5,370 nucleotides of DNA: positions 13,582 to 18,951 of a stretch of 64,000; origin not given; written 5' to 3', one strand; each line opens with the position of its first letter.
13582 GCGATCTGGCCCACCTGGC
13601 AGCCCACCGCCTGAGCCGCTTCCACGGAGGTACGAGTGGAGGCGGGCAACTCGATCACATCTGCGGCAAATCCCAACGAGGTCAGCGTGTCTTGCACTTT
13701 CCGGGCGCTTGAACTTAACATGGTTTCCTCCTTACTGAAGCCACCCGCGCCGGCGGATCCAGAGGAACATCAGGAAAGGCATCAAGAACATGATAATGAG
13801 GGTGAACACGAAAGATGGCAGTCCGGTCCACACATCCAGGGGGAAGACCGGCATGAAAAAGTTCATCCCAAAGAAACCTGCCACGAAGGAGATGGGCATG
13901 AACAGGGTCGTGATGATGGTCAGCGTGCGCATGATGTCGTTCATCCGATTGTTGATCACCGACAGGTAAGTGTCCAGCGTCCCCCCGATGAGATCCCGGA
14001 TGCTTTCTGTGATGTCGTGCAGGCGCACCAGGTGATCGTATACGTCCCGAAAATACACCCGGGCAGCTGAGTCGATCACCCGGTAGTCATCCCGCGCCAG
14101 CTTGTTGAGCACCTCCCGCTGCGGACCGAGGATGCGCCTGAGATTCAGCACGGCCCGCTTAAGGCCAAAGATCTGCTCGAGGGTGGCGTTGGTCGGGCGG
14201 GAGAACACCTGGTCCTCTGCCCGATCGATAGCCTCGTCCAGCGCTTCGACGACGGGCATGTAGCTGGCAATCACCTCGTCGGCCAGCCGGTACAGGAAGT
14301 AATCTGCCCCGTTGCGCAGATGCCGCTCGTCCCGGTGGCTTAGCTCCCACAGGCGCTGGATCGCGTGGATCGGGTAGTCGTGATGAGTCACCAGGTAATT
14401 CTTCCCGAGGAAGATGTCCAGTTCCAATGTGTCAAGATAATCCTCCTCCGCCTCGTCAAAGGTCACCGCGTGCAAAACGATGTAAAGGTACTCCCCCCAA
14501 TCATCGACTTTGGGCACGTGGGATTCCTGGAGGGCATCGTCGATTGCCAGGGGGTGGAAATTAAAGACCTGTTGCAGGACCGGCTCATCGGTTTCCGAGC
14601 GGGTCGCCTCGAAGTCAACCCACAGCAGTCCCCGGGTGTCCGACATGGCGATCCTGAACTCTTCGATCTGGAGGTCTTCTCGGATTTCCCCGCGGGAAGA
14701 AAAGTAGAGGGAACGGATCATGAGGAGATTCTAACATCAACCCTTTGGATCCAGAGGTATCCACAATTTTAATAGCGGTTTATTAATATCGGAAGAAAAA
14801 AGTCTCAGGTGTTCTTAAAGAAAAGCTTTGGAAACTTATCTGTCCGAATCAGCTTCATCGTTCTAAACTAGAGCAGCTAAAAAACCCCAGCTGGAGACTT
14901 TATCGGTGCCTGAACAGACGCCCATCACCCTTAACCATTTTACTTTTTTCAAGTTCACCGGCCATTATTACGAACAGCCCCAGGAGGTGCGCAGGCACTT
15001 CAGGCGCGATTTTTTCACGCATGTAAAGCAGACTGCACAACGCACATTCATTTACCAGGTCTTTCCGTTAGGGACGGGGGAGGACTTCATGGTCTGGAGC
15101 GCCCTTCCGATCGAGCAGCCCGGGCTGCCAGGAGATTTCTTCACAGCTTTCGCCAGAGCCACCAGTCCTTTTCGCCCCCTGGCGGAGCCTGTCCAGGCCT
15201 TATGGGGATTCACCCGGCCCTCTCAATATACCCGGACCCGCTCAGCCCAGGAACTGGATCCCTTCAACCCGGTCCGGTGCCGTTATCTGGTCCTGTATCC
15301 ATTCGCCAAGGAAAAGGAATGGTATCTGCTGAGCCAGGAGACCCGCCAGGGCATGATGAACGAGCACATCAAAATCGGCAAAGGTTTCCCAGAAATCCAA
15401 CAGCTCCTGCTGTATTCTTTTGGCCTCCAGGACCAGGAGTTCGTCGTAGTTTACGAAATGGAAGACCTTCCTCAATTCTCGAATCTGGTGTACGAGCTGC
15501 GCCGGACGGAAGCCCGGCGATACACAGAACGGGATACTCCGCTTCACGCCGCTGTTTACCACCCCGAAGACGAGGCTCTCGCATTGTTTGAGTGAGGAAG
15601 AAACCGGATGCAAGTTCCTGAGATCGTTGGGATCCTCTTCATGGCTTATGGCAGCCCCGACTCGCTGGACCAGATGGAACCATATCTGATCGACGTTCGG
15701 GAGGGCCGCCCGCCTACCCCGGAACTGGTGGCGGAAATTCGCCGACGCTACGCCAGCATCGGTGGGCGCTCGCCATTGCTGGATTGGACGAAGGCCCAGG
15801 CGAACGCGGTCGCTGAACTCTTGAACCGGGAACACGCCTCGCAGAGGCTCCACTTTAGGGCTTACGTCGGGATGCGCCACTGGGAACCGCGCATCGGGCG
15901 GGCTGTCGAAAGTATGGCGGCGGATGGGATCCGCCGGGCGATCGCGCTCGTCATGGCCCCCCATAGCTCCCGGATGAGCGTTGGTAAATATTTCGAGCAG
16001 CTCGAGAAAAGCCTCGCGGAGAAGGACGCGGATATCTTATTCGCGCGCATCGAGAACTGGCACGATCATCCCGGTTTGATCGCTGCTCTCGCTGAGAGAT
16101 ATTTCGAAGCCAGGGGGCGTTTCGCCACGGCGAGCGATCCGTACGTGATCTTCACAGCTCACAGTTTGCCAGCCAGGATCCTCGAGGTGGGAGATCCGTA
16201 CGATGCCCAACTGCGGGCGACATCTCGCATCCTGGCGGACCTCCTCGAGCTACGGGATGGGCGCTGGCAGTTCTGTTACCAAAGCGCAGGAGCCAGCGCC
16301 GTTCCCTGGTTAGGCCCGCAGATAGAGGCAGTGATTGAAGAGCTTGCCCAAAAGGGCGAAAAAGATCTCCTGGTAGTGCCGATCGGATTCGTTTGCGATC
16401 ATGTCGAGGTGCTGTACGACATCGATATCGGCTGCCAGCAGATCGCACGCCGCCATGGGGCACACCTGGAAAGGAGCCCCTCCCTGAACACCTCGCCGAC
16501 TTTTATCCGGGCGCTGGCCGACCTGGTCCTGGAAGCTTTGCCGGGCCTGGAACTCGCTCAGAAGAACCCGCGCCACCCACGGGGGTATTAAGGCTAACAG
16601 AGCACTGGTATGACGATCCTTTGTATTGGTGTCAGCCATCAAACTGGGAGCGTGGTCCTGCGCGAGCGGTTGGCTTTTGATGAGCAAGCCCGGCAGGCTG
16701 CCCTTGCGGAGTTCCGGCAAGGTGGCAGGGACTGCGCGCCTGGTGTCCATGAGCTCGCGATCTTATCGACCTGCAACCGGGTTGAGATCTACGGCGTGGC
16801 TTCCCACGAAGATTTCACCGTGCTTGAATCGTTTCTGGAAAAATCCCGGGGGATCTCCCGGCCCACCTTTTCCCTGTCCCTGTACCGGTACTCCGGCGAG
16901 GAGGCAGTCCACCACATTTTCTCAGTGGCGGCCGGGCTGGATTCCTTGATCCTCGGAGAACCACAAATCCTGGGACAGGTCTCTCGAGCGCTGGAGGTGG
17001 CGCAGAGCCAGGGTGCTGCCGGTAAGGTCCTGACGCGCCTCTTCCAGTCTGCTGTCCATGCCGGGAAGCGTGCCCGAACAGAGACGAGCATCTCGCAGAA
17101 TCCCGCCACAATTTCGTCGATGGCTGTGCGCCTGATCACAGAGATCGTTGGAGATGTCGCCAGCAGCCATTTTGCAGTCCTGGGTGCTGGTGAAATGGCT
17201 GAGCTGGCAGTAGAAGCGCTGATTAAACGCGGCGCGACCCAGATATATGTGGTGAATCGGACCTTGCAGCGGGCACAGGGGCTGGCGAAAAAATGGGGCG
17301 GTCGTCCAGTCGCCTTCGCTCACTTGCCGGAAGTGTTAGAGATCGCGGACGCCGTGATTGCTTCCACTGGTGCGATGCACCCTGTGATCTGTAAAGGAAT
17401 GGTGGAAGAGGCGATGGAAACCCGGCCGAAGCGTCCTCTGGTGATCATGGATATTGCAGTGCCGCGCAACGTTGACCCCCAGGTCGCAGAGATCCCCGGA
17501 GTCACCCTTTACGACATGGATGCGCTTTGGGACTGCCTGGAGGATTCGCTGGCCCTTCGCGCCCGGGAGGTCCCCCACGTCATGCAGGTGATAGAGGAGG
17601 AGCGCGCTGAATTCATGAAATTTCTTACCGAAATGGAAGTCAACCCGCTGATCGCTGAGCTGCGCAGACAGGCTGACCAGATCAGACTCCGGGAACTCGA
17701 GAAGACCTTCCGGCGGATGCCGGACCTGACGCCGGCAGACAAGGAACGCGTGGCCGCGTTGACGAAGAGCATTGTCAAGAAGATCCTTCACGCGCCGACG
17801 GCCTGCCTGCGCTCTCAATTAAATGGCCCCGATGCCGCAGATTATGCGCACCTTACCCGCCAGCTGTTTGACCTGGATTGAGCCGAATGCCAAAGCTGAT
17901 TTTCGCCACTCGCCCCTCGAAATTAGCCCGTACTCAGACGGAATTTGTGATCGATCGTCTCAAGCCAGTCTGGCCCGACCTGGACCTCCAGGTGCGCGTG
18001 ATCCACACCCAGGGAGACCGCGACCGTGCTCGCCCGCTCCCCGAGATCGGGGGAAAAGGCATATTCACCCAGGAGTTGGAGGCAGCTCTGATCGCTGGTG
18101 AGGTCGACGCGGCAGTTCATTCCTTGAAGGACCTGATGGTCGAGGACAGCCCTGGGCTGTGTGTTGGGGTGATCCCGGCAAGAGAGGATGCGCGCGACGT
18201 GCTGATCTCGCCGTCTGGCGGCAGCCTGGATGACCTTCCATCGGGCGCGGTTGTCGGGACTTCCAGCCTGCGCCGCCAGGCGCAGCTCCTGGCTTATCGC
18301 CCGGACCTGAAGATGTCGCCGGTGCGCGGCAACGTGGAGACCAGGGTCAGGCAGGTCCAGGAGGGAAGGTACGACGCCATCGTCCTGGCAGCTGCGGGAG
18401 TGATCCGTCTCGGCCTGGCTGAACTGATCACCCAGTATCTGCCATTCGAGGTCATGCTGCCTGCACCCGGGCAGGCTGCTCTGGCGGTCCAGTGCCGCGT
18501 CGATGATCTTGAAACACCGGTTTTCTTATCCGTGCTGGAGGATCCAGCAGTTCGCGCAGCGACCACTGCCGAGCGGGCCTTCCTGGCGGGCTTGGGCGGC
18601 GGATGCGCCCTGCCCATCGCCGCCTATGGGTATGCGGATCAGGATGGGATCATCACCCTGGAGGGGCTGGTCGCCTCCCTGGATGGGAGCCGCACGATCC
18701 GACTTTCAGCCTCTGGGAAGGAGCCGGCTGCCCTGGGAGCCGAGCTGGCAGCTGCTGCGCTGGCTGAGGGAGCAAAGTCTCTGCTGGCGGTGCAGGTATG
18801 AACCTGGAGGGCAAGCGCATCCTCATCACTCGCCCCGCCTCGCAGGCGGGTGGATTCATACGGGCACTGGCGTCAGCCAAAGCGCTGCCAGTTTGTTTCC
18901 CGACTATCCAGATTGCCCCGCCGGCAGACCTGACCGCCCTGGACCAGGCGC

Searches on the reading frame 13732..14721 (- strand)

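Call 11: search_protein_families(library=pfam, proteins=[window:13732-14721:-])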
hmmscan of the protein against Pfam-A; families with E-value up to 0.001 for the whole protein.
window:13732-14721:- (329 aa): 1 family
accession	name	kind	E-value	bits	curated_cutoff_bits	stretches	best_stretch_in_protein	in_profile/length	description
PF01544.23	CorA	-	1.6e-71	241.4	27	1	31-324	3-292/292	CorA-like Mg2+ transporter protein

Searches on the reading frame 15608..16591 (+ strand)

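Call 11: search_protein_families(library=pfam, proteins=[window:15608-16591:+])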
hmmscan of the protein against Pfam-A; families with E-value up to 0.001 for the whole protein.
window:15608-16591:+ (327 aa): 1 family
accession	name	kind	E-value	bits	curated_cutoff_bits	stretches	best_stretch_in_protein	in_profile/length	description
PF00762.24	Ferrochelatase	-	2.4e-87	293.3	27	1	7-310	2-316/317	Ferrochelatase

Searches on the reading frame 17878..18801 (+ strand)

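Call 11: search_protein_families(library=pfam, proteins=[window:17878-18801:+])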
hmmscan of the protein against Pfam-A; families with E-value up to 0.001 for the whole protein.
window:17878-18801:+ (307 aa): 2 families
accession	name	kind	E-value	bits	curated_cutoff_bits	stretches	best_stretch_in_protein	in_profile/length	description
PF01379.25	Porphobil_deam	-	2.3e-76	256.4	22.1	1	9-212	3-204/207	Porphobilinogen deaminase, dipyromethane cofactor binding domain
PF03900.20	Porphobil_deamC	-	2.5e-15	57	26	1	229-295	4-73/74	Porphobilinogen deaminase, C-terminal domain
